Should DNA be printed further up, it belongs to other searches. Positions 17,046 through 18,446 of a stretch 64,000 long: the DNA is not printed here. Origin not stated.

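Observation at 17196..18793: Two-gene module of a standalone minimal CARF-like sensor and a PIN-domain protein, with no CRISPR-Cas nearby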

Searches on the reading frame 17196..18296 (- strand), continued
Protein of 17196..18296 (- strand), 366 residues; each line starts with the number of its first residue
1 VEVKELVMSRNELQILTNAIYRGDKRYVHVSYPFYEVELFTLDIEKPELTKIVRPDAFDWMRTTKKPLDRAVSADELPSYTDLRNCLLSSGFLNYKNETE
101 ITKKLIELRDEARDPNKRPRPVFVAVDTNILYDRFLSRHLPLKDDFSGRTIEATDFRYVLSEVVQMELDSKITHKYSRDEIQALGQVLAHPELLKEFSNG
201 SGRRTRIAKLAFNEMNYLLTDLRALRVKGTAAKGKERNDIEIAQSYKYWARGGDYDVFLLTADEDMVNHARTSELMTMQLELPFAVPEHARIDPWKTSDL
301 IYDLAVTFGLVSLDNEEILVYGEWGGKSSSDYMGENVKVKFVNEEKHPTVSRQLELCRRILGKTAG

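Call 91: fold_search(model_id=the predicted structure, library=pdb)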
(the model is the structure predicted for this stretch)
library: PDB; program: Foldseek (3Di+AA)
matches with E <= 10: 958; with E <= 0.001: 5
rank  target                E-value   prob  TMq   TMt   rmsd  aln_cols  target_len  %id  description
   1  9jxx_C                2.4e-07  1.00  0.45  0.40  12.4       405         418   14  Crystal structure of SiRe_0806 in complex with cA4 (released 2025-07-23)
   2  9jxw_B                1.1e-06  1.00  0.50  0.45   6.8       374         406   14  Crystal structure of SiRe_0806 from Sulfolobus islandicus (released 2025-07-23)
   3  9jxx_A                1.9e-06  1.00  0.43  0.40  13.2       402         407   14  Crystal structure of SiRe_0806 in complex with cA4 (released 2025-07-23)
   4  9jxx_B                3.0e-06  1.00  0.44  0.40  13.1       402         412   13  Crystal structure of SiRe_0806 in complex with cA4 (released 2025-07-23)
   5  9jxw_A                3.1e-06  1.00  0.48  0.43   6.6       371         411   13  Crystal structure of SiRe_0806 from Sulfolobus islandicus (released 2025-07-23)
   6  5yww                  1.9e-03  0.98  0.24  0.19  10.6       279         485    9  Archael RuvB-like Holiday junction helicase (released 2018-06-13)
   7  5k36_K                2.1e-02  0.99  0.23  0.10   5.1       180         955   13  Structure of an eleven component nuclear RNA exosome complex bound to RNA (released 2016-11-02)
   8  6hq5_B                2.2e-02  0.18  0.14  0.14  18.6       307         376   12  Structure of EAL Enzyme Bd1971 - cAMP and cyclic-di-GMP bound form (released 2019-07-31)
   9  5xge                  4.4e-02  0.18  0.16  0.12  17.8       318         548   12  Crystal structure of the PAS-GGDEF-EAL domain of PA0861 from Pseudomonas aeruginosa in complex with cyclic di-GMP (released 2017-12-20)
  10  7e8k_A                7.1e-02  0.47  0.18  0.30  13.3       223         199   12  Crystal structure of Proteinaceous RNase P (PRORP) from Planctomycetes bacterium GWF2_40_8 (released 2022-03-02)
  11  5c0x_J                9.3e-02  0.90  0.24  0.10   5.5       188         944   14  Structure of a 12-subunit nuclear exosome complex bound to structured RNA (released 2015-08-05)
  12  8arv_B                1.1e-01  0.11  0.14  0.17  15.8       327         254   10  Structure of the EAL domain of BifA from Pseudomonas aeruginosa (released 2023-04-12)
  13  7e8k_D                1.3e-01  0.30  0.17  0.29  10.7       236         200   13  Crystal structure of Proteinaceous RNase P (PRORP) from Planctomycetes bacterium GWF2_40_8 (released 2022-03-02)
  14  7e8j_B                1.6e-01  0.33  0.15  0.28  10.2       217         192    8  Crystal structure of Proteinaceous RNase P (PRORP) from Thermococcus celer (released 2022-03-02)
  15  7kqa_B                1.6e-01  0.06  0.11  0.12  23.8       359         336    9  Crystal Structure of Glucosamine-6-phosphate deanimase from Strenotrophomonas maltophilia (released 2020-11-25)
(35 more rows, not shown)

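Call 94: search_dna_similar(query=window:17196-18290:-, collection=plasmids, mode=protein, max_evalue=0.001, max_rows=10)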
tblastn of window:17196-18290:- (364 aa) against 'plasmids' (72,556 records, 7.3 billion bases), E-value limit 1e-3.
Records with a match: 10; places in all: 10; records where one place covers at least 80% of the query: 10.
Best place of each record, by identity: <60% 10.
By first word of the organism name: Haloferax 2; Halorientalis 2; Halapricum 1; Halalkalicoccus 1; Halococcus 1; Halomontanus 1; Halobaculum 1; Haloplanus 1.
By predicted mobility (MOB-suite, as given by PLSDB): non-mobilizable 10.
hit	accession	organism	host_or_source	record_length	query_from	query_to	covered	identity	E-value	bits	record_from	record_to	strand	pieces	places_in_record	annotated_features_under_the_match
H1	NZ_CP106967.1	Haloferax alexandrinus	-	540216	4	359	98%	24.2%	1e-15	86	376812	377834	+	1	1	hypothetical protein | CRISPR-associated ring nuclease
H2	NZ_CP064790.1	Halapricum desulfuricans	Baskunchak hypersaline lake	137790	6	357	97%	24.4%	1e-12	77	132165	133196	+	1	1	hypothetical protein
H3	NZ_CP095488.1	Halorientalis marina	cell culture,salt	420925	4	360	98%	24.0%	1e-10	70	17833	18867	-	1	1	hypothetical protein (x2)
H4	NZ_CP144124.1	Halalkalicoccus sp. CGA53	cell culture,sediment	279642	4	358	98%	22.8%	1e-10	71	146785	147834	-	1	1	hypothetical protein (x2)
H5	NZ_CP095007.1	Halococcus dombrowskii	Direct from delivered sample,Rock salt ...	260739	6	342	93%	22.9%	5e-7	59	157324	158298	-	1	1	hypothetical protein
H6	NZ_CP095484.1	Halorientalis litorea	cell culture,salt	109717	4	342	93%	22.5%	3e-7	60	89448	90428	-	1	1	hypothetical protein | CRISPR-associated ring nuclease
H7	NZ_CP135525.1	Halomontanus rarus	Salt lake,Salt lake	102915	4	350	95%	21.9%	6e-9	65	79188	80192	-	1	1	hypothetical protein (x2)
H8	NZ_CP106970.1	Haloferax alexandrinus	-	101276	4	330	90%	23.3%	1e-9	67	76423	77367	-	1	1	hypothetical protein (x2)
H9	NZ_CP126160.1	Halobaculum halobium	cell culture,sediment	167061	4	342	93%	22.2%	3e-7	60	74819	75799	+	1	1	hypothetical protein | CRISPR-associated ring nuclease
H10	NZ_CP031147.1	Haloplanus rubicundus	solar salt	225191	6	342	93%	22.0%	3e-8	63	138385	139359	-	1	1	hypothetical protein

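Call 95: search_dna_similar(query=window:17196-18290:-, collection=phages, mode=protein, max_evalue=0.001, max_rows=10)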
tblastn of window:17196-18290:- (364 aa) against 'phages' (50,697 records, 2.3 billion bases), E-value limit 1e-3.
No match.

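Call 96: get_annotated_region(hit=H1, flank=9000)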
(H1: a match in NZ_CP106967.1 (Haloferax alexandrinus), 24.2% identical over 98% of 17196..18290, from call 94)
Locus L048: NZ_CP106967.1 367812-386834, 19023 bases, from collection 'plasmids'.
description: Haloferax alexandrinus strain BNX82 plasmid pBNX82-1, complete sequence
organism: Haloferax alexandrinus (NCBI taxid 114529)
taxonomy: Archaea; Euryarchaeota; Halobacteria; Halobacteriales; Haloferacaceae; Haloferax; Haloferax alexandrinus
host: -; source: -; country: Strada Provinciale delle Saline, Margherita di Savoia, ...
typing (MOB-suite, as given by PLSDB): non-mobilizable; mating-pair formation MPF_T
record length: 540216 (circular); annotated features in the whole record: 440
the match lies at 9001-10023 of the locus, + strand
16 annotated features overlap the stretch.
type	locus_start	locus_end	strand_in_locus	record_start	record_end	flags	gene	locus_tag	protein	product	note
CDS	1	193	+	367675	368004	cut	-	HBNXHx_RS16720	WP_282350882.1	hypothetical protein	-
CDS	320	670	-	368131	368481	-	-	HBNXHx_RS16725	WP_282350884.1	hypothetical protein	-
CDS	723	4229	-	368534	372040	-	-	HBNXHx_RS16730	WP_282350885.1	helicase-related protein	-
CDS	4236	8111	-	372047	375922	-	-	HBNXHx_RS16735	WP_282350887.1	DNA methyltransferase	-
CDS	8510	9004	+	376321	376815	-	-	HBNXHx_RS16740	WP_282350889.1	CRISPR-associated ring nuclease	-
CDS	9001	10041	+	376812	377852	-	-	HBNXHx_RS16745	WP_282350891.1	hypothetical protein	-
CDS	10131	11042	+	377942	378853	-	-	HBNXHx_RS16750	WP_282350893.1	ADP-ribosylglycohydrolase family protein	-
CDS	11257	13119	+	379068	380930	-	-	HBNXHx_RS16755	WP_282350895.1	hypothetical protein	-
CDS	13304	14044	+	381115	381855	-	-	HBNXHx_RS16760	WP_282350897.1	hypothetical protein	-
CDS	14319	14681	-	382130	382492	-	-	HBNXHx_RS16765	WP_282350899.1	hypothetical protein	-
CDS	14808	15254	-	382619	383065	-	-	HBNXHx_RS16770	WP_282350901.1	hypothetical protein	-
CDS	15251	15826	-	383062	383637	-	-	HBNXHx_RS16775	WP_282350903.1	hypothetical protein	-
CDS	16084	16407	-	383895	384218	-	-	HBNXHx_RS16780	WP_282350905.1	hypothetical protein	-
CDS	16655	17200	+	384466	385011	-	-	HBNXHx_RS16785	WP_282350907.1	hypothetical protein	-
CDS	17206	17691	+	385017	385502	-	-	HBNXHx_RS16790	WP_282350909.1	hypothetical protein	-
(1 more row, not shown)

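Call 97: get_annotated_region(hit=H9, flank=9000)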
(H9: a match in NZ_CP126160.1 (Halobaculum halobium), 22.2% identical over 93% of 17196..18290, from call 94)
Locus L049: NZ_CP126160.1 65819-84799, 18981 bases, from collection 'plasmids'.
description: Halobaculum sp. SYNS20 plasmid unnamed2, complete sequence
organism: Halobaculum halobium (NCBI taxid 3032281)
taxonomy: Archaea; Euryarchaeota; Halobacteria; Halobacteriales; Haloferacaceae; Halobaculum; Halobaculum halobium
host: -; source: cell culture,sediment; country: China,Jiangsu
typing (MOB-suite, as given by PLSDB): non-mobilizable; mating-pair formation MPF_T
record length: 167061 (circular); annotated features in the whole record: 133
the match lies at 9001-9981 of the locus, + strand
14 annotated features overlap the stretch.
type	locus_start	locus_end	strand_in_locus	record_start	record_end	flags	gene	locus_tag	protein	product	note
CDS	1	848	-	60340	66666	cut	-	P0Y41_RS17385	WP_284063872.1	hypothetical protein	-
CDS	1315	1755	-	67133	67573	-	-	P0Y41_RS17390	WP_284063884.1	hypothetical protein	-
CDS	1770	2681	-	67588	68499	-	-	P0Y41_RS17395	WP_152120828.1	ParA family protein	-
CDS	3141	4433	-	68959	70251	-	-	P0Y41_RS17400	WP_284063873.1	hypothetical protein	-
CDS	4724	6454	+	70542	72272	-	-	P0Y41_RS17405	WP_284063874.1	hypothetical protein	-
CDS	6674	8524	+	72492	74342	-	-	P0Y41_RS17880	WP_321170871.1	ADP-ribosylglycohydrolase family protein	-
CDS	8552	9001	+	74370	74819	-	-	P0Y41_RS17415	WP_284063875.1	CRISPR-associated ring nuclease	-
CDS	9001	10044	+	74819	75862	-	-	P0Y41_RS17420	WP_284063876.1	hypothetical protein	-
CDS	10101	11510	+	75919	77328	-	-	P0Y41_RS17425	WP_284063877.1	metallophosphoesterase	-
CDS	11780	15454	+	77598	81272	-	pglX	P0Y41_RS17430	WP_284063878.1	BREX-1 system adenine-specific DNA-methyltransferase PglX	-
CDS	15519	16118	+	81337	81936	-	-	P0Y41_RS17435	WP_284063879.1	BrxE family protein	-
CDS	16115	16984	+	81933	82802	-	-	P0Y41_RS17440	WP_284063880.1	BrxA family protein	-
CDS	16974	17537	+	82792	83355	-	-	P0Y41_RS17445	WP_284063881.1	BREX protein BrxB domain-containing protein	-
CDS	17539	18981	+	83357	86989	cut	brxC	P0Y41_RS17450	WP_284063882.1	BREX system P-loop protein BrxC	-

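Call 98: search_protein_families(library=ncbifam, proteins=[L048:8510-9004:+, L049:8552-9001:+, L046:912-1394:+], max_evalue=1)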
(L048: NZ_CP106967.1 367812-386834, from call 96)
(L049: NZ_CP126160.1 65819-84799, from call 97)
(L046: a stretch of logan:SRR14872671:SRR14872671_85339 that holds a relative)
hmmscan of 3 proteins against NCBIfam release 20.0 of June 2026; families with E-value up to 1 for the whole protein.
L048:8510-9004:+ (164 aa): 4 families
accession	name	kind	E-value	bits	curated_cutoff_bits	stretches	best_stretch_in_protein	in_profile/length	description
TIGR02710.1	TIGR02710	equivalog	1.8e-06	27.1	83.9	1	54-139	23-106/384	TIGR02710 family CRISPR-associated CARF protein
TIGR01884.1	cas_HTH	subfamily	0.027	13.8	60.2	1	36-125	26-110/202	CRISPR-associated CARF protein Csa3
NF040581.1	cas_Crn1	equivalog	0.15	11.8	125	1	77-132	78-127/178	CRISPR-associated ring nuclease Crn1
NF053724.1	Rv3103c_Nterm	equivalog_domain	0.18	11.8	50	1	1-40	19-57/69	Rv3103c family proline-rich protein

L049:8552-9001:+ (149 aa): 4 families
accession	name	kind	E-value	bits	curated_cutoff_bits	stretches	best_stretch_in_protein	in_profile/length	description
NF040581.1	cas_Crn1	equivalog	0.019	14.7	125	1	24-115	36-124/178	CRISPR-associated ring nuclease Crn1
TIGR01304.1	IMP_DH_rel_2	equivalog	0.032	13.5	342.1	1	24-111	69-154/365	GuaB3 family IMP dehydrogenase-related protein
TIGR02710.1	TIGR02710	equivalog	0.09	11.7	83.9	1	59-122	42-103/384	TIGR02710 family CRISPR-associated CARF protein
NF040951.1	CRSPR_nucase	equivalog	0.16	10.8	600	1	65-124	132-194/322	CRISPR system ring nuclease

L046:912-1394:+ (160 aa): 1 family
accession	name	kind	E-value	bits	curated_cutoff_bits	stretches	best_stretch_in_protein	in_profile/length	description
NF040951.1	CRSPR_nucase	equivalog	0.012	14.5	600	1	11-128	69-189/322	CRISPR system ring nuclease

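Call 100: get_annotated_region(hit=H2, flank=5000)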
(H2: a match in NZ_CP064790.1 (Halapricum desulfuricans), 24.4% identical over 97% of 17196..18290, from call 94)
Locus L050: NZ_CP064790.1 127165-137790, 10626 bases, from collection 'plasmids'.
description: Halapricum desulfuricans strain HSR-Bgl plasmid pHSR-Bgl01, complete sequence
organism: Halapricum desulfuricans (NCBI taxid 2841257)
taxonomy: Archaea; Euryarchaeota; Halobacteria; Halobacteriales; Haloarculaceae; Halapricum; Halapricum desulfuricans
host: -; source: Baskunchak hypersaline lake; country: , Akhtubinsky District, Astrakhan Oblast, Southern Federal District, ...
typing (MOB-suite, as given by PLSDB): non-mobilizable; mating-pair formation MPF_T
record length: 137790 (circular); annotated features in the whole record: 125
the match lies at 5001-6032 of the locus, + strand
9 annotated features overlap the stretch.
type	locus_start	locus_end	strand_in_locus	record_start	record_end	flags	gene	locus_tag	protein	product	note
CDS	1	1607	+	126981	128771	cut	-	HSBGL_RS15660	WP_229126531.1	HEAT repeat domain-containing protein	-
CDS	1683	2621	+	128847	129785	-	-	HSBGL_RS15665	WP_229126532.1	ADP-ribosylglycohydrolase family protein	-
CDS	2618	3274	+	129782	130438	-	-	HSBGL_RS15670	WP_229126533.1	metallophosphoesterase family protein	-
CDS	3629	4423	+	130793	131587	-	-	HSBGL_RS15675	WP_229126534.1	hypothetical protein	-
CDS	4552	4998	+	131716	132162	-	-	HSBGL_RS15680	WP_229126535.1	hypothetical protein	-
CDS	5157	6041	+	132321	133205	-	-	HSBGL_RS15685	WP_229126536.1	hypothetical protein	-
CDS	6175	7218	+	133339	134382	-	-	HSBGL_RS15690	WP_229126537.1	hypothetical protein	-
CDS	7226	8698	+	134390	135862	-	-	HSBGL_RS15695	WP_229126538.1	PD-(D/E)XK nuclease family protein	-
CDS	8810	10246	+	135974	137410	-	-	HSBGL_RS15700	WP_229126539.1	IS66 family transposase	-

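Call 101: get_annotated_region(hit=H3, flank=5000)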
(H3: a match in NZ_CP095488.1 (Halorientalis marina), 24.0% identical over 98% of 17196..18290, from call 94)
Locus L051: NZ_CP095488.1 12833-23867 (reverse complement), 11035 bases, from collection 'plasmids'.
description: Halorientalis marina strain GDY88 plasmid unnamed1, complete sequence
organism: Halorientalis marina (NCBI taxid 2931976)
taxonomy: Archaea; Euryarchaeota; Halobacteria; Halobacteriales; Haloarculaceae; Halorientalis; Halorientalis marina
host: -; source: cell culture,salt; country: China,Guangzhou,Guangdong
typing (MOB-suite, as given by PLSDB): non-mobilizable
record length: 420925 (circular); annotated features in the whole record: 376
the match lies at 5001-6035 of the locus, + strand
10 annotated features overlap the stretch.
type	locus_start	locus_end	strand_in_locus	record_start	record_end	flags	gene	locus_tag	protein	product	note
CDS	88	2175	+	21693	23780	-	-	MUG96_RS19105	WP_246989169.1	VWA domain-containing protein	-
CDS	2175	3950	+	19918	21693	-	-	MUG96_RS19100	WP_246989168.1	HEAT repeat domain-containing protein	-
CDS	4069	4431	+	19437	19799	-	-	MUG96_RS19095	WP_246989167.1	hypothetical protein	-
CDS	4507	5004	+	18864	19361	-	-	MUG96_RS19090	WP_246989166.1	hypothetical protein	-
CDS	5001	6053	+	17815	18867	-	-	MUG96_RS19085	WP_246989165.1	hypothetical protein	-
CDS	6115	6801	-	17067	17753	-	-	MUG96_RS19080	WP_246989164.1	hypothetical protein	-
CDS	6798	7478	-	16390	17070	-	-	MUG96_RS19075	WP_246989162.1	helix-turn-helix domain-containing protein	-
CDS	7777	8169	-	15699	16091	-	-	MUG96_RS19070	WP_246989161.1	helix-turn-helix domain-containing protein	-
CDS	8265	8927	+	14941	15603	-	-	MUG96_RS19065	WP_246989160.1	hypothetical protein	-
CDS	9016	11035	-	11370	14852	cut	-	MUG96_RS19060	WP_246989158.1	ATP-dependent DNA helicase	-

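Call 102: get_annotated_region(hit=H4, flank=5000)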
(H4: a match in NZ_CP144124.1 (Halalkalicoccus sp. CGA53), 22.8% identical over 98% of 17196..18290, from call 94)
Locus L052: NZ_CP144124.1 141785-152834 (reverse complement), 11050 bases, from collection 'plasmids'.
description: Halalkalicoccus sp. CGA53 plasmid unnamed1, complete sequence
organism: Halalkalicoccus sp. CGA53 (NCBI taxid 3117733)
taxonomy: Archaea; Euryarchaeota; Halobacteria; Halobacteriales; Halococcaceae; Halalkalicoccus; Halalkalicoccus sp. CGA53
host: -; source: cell culture,sediment; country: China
typing (MOB-suite, as given by PLSDB): non-mobilizable
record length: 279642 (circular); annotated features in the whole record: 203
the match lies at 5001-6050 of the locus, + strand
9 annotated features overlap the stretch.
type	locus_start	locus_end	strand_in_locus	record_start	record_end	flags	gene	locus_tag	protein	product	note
CDS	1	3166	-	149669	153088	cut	-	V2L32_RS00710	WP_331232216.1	hypothetical protein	-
CDS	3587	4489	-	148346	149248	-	-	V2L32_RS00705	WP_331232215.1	HNH endonuclease signature motif containing protein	-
CDS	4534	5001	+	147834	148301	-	-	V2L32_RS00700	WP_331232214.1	hypothetical protein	-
CDS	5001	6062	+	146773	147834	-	-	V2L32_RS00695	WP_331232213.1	hypothetical protein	-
CDS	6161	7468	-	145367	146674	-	-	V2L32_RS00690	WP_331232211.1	hypothetical protein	-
CDS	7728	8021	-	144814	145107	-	-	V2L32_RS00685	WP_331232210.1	hypothetical protein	-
CDS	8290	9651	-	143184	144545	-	-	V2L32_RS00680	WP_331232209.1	TaqI-like C-terminal specificity domain-containing protein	-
CDS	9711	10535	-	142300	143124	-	-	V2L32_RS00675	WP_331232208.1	hypothetical protein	-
CDS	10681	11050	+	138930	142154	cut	-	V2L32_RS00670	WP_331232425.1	PD-(D/E)XK nuclease family protein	-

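Call 103: get_annotated_region(hit=H6, flank=5000)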
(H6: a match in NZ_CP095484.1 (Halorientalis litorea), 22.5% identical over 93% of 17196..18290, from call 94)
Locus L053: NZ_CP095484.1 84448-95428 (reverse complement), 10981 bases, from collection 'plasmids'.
description: Halorientalis litorea strain ZY14 plasmid unnamed2, complete sequence
organism: Halorientalis litorea (NCBI taxid 2931977)
taxonomy: Archaea; Euryarchaeota; Halobacteria; Halobacteriales; Haloarculaceae; Halorientalis; Halorientalis litorea
host: -; source: cell culture,salt; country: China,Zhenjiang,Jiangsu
typing (MOB-suite, as given by PLSDB): non-mobilizable; mating-pair formation MPF_T
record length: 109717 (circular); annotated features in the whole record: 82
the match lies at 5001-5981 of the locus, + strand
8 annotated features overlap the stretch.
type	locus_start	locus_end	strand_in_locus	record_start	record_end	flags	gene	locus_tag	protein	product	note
CDS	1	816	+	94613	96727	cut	-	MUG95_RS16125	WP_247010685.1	VWA domain-containing protein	-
CDS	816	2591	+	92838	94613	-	-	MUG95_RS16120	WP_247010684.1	HEAT repeat domain-containing protein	-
CDS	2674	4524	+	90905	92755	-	-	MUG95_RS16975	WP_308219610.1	ADP-ribosylglycohydrolase family protein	-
CDS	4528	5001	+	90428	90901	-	-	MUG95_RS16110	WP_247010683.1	CRISPR-associated ring nuclease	-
CDS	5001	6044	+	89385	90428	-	-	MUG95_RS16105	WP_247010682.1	hypothetical protein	-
CDS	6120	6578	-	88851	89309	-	-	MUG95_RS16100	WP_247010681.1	hypothetical protein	-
CDS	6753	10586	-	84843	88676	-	-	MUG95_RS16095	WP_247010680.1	UvrD-helicase domain-containing protein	-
CDS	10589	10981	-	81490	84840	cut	-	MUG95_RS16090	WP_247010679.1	PD-(D/E)XK nuclease family protein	-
